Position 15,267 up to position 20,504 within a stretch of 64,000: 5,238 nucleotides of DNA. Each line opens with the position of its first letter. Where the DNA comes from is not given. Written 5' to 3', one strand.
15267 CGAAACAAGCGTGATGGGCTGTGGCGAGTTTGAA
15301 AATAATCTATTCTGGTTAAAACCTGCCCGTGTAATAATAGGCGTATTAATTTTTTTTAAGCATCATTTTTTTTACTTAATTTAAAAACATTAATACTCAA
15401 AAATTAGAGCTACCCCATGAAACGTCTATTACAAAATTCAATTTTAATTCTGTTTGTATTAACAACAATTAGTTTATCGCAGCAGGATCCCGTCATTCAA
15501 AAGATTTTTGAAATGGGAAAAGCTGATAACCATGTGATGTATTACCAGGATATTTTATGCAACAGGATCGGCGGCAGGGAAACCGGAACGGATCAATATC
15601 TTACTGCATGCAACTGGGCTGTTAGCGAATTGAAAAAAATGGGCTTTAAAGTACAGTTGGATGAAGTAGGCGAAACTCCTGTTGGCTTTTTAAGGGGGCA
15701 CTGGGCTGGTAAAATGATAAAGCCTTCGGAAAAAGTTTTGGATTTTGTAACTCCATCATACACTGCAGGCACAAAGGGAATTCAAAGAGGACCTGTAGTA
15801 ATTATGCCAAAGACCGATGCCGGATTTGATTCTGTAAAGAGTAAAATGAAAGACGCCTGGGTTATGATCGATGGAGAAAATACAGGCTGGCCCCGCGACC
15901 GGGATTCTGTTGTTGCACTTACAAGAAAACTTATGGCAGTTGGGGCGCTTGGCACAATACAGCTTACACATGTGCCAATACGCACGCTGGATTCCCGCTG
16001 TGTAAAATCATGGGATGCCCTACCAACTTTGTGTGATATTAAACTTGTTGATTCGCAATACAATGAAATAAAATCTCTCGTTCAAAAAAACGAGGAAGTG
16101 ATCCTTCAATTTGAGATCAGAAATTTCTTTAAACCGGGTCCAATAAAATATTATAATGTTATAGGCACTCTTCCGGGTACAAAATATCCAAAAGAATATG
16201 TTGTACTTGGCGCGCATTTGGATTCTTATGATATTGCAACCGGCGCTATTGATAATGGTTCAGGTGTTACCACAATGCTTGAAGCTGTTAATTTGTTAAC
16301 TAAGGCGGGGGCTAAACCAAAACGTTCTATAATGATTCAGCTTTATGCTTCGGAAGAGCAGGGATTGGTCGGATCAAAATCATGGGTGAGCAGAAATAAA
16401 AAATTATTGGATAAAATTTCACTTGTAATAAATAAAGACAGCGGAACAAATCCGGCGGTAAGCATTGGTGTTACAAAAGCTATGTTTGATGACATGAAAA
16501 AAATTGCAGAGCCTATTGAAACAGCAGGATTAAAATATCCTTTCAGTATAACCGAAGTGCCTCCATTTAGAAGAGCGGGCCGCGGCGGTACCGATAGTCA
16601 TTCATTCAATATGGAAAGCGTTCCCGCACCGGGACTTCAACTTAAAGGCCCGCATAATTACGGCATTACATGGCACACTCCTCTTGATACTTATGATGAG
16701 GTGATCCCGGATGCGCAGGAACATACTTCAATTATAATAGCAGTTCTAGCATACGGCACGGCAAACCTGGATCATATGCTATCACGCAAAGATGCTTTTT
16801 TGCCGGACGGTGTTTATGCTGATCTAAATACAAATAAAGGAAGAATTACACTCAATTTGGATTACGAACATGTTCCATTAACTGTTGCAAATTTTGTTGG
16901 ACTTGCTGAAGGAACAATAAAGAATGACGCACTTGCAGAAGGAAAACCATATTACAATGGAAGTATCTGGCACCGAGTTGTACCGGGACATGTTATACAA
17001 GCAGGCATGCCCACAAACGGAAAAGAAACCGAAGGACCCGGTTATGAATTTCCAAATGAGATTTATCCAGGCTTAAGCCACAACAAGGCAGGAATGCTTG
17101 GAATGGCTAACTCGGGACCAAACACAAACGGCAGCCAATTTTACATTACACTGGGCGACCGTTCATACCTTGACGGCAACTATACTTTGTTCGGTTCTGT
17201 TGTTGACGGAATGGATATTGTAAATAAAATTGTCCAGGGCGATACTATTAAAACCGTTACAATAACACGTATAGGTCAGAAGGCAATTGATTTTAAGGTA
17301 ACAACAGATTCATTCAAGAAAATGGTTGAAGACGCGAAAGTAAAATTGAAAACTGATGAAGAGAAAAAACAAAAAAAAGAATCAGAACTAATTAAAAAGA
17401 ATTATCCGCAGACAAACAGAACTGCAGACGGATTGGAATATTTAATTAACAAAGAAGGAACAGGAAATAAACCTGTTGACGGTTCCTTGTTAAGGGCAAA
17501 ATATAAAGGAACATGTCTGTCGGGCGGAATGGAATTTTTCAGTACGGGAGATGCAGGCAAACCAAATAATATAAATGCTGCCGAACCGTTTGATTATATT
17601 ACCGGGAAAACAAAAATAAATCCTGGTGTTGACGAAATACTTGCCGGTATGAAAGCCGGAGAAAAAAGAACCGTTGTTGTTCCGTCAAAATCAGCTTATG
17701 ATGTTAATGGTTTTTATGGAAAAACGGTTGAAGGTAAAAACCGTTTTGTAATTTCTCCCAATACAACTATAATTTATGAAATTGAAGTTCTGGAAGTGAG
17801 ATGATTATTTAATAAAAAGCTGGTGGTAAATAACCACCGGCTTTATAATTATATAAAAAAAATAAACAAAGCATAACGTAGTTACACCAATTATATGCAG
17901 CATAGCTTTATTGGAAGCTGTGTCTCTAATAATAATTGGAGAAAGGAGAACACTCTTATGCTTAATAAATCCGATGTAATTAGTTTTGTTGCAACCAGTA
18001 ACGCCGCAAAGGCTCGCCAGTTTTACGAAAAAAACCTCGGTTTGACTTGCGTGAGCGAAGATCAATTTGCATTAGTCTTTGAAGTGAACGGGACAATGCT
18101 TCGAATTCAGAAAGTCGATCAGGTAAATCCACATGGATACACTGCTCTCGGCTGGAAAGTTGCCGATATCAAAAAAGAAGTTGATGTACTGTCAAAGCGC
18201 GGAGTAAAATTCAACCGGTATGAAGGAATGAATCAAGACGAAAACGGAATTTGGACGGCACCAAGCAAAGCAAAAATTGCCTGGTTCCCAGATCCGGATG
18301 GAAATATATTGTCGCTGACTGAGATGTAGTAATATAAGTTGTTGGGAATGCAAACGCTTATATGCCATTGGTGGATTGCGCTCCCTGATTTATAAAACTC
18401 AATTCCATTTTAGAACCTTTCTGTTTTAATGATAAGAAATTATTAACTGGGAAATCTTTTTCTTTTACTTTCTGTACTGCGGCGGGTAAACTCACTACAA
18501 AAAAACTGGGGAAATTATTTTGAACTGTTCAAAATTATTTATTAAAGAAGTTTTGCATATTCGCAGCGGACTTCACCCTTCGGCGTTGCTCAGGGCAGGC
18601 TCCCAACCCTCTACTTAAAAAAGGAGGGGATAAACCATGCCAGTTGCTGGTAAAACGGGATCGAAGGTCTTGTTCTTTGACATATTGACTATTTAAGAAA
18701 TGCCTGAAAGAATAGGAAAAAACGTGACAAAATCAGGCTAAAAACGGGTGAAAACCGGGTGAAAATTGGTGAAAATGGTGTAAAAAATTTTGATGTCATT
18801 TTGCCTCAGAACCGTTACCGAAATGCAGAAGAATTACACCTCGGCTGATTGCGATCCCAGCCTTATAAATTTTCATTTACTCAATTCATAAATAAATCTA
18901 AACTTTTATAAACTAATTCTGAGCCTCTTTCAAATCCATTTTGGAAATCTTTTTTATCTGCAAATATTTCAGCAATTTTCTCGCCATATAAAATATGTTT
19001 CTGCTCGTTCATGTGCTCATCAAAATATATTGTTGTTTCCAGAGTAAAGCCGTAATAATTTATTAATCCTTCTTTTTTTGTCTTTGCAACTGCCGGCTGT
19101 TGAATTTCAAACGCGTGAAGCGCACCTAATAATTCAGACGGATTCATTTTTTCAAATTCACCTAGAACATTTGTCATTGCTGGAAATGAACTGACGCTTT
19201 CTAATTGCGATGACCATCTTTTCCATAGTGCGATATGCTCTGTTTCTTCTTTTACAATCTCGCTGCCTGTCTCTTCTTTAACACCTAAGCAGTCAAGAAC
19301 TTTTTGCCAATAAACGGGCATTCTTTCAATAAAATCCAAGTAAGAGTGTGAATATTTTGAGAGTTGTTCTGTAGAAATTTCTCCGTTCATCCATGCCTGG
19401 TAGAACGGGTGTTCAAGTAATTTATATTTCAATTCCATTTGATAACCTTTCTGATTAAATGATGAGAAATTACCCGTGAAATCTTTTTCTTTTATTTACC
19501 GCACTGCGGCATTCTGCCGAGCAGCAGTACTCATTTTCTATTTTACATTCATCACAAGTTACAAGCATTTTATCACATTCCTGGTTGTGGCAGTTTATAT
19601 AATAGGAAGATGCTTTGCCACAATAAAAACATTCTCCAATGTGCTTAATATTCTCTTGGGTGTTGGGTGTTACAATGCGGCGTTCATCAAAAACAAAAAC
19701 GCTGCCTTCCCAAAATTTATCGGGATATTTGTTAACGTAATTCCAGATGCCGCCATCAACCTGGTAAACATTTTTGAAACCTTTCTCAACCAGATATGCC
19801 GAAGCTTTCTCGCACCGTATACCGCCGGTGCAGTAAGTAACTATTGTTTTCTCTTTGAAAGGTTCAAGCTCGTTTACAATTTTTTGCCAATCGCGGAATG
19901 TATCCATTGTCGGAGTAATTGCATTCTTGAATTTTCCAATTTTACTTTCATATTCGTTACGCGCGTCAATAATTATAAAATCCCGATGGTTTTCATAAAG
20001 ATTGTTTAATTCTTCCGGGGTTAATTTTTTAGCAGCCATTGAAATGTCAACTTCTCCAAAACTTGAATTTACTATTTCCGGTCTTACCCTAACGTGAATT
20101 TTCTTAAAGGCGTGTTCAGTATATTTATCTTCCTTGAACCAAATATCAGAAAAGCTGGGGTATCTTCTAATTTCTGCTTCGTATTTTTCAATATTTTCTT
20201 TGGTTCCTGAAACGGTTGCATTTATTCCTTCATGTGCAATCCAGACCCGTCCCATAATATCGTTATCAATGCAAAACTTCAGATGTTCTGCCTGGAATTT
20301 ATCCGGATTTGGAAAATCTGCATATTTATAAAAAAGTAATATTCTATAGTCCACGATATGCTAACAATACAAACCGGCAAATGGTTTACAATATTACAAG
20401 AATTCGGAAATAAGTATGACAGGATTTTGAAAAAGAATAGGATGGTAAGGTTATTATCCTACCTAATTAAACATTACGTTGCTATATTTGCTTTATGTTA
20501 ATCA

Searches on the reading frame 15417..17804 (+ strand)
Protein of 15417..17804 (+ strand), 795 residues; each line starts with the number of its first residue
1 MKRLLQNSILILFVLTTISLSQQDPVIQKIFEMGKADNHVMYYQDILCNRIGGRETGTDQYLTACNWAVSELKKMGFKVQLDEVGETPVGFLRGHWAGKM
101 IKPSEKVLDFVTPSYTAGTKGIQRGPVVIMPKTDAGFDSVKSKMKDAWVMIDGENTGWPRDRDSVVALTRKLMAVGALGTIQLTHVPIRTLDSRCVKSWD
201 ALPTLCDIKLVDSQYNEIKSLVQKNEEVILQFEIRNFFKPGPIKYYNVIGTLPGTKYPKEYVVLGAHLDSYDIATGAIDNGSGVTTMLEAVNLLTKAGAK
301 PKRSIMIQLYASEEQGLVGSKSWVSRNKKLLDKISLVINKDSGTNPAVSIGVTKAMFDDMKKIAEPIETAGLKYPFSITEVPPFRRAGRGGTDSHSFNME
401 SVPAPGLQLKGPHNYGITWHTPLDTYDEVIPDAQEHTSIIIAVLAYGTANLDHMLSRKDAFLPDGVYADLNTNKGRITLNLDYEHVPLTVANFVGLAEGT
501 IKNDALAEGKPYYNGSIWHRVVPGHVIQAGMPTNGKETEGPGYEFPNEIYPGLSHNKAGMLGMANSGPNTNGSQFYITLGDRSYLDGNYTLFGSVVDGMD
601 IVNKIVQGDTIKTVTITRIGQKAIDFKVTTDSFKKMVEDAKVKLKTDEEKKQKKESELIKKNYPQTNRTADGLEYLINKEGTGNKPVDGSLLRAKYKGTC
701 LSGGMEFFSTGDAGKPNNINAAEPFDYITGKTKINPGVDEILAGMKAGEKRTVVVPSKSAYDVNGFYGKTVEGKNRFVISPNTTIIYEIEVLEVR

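Call 100: search_protein_families(library=pfam, proteins=[window:15417-17804:+], max_evalue=0.00001)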
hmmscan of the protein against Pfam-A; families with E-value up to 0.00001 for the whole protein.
window:15417-17804:+ (795 aa): 4 families
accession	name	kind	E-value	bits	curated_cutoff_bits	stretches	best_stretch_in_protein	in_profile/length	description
PF00160.26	Pro_isomerase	-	1.5e-40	139.5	21.7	1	468-618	2-156/159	Cyclophilin type peptidyl-prolyl cis-trans isomerase/CLD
PF04389.22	Peptidase_M28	-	1.4e-36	126.5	21.3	1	247-442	1-190/193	Peptidase family M28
PF00254.34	FKBP_C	-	2.1e-14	54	21.1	1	684-792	3-94/94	FKBP-type peptidyl-prolyl cis-trans isomerase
PF01546.33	Peptidase_M20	-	8.5e-06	26.2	24.6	0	274-422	30-113/206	Peptidase family M20/M25/M40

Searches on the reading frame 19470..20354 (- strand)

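Call 100: search_protein_families(library=pfam, proteins=[window:19470-20354:-], max_evalue=0.00001)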
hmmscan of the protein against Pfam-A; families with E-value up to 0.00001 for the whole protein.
window:19470-20354:- (294 aa): 3 families
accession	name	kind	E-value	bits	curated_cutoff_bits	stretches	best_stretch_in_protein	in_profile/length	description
PF17773.7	UPF0176_N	-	2.1e-27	95.8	26.2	1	3-94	1-92/92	UPF0176 acylphosphatase like domain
PF12368.13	Rhodanese_C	-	1.1e-16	61.3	26.9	1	216-283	1-66/66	Rhodanase C-terminal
PF00581.25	Rhodanese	-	6.6e-12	46.2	22.2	1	112-207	1-100/102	Rhodanese-like domain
